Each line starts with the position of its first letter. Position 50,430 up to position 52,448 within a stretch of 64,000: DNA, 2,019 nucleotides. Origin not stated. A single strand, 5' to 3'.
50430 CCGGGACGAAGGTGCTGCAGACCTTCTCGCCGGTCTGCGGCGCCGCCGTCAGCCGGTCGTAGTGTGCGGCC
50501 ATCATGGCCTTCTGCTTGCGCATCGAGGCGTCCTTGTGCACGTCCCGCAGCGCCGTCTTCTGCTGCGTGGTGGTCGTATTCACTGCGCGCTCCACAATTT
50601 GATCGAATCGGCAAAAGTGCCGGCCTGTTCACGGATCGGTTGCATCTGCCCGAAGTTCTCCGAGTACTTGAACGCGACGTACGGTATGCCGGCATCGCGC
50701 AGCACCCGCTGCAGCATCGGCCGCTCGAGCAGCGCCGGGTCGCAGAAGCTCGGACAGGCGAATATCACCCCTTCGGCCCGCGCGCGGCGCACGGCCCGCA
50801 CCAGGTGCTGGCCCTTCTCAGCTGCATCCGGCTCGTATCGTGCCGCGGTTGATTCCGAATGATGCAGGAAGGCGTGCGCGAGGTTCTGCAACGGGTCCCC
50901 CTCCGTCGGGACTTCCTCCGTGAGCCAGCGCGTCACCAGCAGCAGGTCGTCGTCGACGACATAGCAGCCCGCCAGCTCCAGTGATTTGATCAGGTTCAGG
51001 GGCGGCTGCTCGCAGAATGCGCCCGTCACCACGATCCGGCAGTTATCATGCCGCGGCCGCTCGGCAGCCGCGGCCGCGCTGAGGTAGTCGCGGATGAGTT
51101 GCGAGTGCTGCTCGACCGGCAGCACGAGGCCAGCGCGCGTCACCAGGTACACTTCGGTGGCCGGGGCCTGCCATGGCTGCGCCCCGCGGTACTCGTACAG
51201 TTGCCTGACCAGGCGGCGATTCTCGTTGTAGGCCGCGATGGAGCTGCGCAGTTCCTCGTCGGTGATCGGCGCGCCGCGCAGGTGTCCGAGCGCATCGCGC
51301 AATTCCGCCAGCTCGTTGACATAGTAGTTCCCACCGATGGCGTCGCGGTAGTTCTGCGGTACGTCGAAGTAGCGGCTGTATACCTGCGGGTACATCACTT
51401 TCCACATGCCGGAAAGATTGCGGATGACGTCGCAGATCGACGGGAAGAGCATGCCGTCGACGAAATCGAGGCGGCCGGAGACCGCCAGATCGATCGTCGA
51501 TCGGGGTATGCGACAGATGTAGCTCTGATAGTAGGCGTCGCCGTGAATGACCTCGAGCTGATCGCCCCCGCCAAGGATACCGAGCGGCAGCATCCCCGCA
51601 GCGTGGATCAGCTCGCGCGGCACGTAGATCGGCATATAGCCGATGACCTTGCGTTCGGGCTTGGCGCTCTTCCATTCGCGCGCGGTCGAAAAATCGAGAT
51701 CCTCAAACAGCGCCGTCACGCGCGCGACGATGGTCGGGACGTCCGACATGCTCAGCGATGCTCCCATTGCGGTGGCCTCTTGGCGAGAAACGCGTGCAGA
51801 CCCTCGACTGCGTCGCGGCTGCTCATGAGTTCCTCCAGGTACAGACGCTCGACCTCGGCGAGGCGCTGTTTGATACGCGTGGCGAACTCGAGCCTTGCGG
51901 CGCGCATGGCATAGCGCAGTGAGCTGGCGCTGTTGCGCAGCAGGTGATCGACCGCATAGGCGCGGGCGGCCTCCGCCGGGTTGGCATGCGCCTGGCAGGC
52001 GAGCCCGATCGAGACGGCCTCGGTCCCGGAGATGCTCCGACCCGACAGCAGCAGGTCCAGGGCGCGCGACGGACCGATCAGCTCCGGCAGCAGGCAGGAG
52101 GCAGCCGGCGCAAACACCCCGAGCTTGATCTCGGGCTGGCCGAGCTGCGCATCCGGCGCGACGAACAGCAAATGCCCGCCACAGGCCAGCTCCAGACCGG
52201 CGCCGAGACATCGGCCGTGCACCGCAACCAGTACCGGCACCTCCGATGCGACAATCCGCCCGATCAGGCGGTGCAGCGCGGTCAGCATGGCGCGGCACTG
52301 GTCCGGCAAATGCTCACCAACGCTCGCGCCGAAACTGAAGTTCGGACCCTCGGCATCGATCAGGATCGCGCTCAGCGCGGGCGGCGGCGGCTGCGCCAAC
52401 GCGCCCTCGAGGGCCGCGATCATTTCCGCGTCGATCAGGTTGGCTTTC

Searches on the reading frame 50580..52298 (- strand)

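Call 28: search_protein_families(library=pfam, max_evalue=0.00001, proteins=[window:50580-52298:-])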
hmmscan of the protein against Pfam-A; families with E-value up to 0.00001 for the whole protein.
window:50580-52298:- (572 aa): 1 family
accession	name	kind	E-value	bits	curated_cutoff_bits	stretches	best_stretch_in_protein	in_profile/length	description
PF06050.19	HGD-D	-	2.3e-69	235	28.4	1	224-566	2-342/342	2-hydroxyglutaryl-CoA dehydratase, D-component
